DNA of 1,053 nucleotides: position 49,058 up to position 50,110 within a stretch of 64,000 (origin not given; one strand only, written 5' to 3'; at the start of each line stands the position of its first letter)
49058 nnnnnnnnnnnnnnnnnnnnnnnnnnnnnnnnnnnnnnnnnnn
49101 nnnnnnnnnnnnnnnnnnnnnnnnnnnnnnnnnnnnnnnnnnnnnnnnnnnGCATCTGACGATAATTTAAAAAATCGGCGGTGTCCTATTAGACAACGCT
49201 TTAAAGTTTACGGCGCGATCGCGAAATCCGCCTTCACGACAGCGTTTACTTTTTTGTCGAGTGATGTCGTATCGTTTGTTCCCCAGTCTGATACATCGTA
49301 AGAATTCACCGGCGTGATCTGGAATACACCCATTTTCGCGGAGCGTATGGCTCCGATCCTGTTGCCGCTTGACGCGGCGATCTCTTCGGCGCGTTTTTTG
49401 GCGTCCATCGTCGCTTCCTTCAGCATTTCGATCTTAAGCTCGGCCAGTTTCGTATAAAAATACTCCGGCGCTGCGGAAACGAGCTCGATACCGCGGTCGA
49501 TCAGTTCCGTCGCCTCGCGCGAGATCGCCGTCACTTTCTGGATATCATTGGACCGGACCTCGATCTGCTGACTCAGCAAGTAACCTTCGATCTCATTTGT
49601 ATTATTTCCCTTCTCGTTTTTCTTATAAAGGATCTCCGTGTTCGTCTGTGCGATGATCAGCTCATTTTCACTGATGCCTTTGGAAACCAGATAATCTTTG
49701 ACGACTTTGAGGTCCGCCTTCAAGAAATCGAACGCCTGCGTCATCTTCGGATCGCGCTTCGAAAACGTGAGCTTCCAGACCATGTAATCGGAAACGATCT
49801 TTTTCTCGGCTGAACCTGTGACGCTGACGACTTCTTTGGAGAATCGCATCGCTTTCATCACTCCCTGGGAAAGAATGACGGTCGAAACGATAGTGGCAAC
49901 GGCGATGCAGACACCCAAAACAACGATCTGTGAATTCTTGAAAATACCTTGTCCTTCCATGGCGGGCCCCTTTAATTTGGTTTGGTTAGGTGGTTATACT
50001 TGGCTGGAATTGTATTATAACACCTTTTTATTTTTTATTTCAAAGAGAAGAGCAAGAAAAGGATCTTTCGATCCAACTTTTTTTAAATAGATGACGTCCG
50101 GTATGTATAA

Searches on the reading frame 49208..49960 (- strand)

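Call 55: search_protein_families(library=pfam, proteins=[window:49208-49960:-])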
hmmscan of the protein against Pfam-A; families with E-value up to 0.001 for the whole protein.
window:49208-49960:- (250 aa): 1 family
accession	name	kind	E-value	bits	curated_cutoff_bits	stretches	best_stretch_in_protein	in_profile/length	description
PF04402.19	SIMPL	-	4.4e-26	92.8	25.2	1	45-210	1-160/205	Protein of unknown function (DUF541)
